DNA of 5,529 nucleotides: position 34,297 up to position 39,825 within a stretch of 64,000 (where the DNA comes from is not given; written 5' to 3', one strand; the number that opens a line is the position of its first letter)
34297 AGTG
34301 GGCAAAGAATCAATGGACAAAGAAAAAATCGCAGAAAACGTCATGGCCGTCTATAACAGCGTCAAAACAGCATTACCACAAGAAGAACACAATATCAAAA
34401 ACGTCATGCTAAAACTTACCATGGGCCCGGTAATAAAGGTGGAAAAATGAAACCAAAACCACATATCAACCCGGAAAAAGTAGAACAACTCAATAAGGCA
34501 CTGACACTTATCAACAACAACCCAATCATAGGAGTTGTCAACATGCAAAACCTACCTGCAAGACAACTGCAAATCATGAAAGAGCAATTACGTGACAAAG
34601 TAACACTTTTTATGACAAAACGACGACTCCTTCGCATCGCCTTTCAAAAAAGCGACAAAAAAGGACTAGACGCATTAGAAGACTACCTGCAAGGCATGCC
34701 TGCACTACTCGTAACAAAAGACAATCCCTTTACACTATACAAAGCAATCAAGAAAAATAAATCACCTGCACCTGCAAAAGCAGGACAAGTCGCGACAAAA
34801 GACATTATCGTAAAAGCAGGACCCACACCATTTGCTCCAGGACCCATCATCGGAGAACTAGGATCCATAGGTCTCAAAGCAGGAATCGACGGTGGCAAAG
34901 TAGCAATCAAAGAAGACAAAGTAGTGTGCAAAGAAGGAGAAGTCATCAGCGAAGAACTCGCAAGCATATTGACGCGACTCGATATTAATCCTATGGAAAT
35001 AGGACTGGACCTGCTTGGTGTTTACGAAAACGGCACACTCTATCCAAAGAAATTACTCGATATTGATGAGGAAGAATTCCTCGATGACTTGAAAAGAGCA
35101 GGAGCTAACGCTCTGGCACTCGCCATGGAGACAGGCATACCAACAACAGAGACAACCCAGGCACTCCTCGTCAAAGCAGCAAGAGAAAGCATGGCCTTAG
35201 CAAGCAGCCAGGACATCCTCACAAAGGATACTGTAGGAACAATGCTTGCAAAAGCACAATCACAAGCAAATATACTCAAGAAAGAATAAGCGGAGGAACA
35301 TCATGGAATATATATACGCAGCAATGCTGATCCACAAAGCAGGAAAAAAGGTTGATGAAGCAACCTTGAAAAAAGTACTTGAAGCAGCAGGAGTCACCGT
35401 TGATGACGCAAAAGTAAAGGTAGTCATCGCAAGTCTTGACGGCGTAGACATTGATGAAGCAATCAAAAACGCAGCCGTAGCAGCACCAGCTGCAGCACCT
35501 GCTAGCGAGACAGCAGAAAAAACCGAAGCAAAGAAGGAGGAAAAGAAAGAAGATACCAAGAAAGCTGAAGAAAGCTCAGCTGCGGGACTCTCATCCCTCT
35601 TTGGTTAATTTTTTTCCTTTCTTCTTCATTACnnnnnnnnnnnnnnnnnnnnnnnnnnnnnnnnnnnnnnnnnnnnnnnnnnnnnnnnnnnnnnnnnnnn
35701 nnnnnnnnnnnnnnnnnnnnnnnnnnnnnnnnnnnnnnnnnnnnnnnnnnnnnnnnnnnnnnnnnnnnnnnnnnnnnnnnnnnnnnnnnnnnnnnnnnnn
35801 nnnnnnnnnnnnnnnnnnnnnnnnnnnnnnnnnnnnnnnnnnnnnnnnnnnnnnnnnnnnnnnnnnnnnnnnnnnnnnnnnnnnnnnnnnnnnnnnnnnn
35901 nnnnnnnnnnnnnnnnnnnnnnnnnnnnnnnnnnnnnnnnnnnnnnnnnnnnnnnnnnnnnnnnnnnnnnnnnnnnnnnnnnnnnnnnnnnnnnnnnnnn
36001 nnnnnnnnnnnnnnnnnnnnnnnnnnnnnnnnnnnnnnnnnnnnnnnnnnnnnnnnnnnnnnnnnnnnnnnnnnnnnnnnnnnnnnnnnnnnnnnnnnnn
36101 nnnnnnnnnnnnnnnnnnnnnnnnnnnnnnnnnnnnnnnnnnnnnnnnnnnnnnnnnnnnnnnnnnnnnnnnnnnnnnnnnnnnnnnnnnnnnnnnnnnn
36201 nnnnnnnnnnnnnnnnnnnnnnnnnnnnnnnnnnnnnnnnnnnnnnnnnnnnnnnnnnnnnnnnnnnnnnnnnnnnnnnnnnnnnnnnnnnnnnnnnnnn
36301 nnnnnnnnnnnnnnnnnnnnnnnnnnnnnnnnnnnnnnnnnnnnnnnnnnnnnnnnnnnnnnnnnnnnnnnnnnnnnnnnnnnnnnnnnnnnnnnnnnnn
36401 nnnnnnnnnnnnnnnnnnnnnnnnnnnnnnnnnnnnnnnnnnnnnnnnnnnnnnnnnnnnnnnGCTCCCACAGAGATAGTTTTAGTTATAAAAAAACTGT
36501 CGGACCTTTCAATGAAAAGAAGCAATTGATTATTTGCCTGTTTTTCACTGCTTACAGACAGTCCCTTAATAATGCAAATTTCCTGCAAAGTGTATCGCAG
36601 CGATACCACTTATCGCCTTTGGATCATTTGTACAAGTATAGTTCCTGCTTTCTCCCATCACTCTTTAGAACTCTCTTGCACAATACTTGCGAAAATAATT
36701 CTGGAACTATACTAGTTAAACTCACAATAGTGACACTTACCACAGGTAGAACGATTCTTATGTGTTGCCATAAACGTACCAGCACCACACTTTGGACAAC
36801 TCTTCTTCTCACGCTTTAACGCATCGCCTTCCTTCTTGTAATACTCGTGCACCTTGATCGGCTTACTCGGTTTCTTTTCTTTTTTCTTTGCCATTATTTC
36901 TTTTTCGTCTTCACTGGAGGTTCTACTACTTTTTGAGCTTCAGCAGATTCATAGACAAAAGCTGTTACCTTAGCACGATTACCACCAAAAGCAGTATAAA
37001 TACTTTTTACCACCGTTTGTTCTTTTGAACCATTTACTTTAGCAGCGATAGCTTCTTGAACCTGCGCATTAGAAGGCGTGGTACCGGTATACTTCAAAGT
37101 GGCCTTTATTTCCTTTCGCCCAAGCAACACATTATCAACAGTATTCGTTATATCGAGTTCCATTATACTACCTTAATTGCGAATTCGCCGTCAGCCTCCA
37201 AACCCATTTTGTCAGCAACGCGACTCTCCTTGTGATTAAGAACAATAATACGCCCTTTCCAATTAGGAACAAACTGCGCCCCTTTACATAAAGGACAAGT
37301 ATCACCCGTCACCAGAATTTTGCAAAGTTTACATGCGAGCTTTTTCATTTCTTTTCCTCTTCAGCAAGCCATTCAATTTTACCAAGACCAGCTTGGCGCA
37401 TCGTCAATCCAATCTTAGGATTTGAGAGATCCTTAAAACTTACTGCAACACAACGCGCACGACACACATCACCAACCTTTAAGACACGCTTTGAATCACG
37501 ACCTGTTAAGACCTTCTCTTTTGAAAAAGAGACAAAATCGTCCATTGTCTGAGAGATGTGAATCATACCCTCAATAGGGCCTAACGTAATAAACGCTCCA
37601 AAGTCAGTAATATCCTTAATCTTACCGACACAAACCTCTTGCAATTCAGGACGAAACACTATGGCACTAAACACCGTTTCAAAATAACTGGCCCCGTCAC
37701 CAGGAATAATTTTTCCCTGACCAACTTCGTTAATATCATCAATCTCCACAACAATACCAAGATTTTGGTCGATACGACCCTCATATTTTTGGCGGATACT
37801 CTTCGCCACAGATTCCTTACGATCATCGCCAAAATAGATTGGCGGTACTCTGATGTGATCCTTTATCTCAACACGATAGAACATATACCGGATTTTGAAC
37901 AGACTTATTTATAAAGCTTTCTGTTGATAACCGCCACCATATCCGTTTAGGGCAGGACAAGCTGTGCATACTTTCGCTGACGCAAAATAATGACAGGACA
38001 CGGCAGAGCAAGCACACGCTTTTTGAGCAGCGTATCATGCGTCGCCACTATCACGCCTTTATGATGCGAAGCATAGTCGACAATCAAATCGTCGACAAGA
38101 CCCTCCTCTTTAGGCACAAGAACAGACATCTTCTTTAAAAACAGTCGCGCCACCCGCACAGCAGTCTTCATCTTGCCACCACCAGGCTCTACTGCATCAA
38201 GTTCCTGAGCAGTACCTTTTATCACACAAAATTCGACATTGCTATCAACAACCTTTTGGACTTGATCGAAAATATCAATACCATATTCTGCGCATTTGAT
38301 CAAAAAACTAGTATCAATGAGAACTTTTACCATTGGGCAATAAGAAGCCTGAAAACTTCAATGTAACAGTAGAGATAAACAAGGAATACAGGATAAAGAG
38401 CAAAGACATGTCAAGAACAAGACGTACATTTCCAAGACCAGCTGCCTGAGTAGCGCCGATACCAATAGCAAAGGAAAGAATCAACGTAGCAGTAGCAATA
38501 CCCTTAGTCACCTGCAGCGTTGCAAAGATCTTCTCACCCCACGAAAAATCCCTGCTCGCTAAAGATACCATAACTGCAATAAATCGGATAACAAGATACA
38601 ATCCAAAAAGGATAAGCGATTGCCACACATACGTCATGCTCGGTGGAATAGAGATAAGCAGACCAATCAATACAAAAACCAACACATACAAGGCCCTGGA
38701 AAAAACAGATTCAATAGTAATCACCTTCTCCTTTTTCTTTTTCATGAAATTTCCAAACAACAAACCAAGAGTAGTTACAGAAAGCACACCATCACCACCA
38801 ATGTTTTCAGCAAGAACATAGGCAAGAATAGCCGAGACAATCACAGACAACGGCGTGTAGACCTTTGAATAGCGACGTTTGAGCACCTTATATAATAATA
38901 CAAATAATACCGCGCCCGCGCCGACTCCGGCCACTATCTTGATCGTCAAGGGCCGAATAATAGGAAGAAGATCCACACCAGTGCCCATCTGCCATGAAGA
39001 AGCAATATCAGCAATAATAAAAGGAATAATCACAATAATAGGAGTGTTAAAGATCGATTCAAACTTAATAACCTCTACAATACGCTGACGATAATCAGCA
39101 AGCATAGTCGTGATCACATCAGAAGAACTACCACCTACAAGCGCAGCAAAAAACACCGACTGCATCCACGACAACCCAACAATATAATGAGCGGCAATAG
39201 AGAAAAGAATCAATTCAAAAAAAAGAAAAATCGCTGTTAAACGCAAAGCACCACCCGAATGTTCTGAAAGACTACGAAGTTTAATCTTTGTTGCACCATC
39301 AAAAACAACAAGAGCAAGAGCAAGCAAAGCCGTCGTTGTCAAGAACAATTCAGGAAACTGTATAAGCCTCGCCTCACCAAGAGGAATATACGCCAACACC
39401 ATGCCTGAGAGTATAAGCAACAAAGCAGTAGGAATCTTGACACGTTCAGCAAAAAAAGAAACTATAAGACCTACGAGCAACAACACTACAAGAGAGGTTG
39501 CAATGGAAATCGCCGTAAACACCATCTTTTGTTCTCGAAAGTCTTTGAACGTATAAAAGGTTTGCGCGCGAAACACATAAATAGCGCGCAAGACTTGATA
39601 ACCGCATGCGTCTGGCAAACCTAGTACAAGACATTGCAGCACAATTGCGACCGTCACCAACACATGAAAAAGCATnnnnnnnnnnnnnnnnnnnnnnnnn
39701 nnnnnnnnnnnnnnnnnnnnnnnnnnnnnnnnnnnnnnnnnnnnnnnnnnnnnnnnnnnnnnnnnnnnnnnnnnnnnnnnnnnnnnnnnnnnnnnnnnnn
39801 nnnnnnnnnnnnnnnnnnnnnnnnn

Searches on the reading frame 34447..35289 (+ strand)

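Call 31: search_protein_families(library=pfam, proteins=[window:34447-35289:+], max_evalue=0.001)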
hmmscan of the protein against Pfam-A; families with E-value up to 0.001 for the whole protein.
window:34447-35289:+ (280 aa): 2 families
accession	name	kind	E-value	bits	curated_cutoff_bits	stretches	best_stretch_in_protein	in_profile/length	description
PF17777.6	RL10P_insert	-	1e-19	70.6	29.1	1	110-180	1-71/71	Insertion domain in 60S ribosomal protein L10P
PF00466.25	Ribosomal_L10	-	8.3e-19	68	22.8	1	8-104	3-98/100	Ribosomal protein L10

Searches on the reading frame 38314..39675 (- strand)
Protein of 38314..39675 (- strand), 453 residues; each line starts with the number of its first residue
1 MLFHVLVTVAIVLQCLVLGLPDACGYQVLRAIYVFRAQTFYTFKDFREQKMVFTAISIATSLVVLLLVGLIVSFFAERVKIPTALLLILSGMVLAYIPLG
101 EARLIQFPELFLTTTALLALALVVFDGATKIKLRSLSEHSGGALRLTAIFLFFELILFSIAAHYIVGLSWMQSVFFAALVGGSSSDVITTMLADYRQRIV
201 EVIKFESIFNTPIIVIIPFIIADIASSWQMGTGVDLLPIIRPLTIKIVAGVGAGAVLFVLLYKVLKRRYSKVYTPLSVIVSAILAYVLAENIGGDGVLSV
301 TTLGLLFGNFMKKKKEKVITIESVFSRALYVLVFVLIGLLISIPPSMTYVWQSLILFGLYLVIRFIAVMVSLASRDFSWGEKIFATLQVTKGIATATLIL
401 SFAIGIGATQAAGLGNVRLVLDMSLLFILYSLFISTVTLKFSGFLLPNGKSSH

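Call 8: search_protein_families(library=pfam, proteins=[window:38314-39675:-], max_evalue=0.001)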
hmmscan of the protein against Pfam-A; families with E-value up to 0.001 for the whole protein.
window:38314-39675:- (453 aa): 1 family
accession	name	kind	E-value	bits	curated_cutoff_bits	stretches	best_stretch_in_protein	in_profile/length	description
PF00999.27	Na_H_Exchanger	-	1e-29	104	26.2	1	65-440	4-370/375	Sodium/hydrogen exchanger, transmembrane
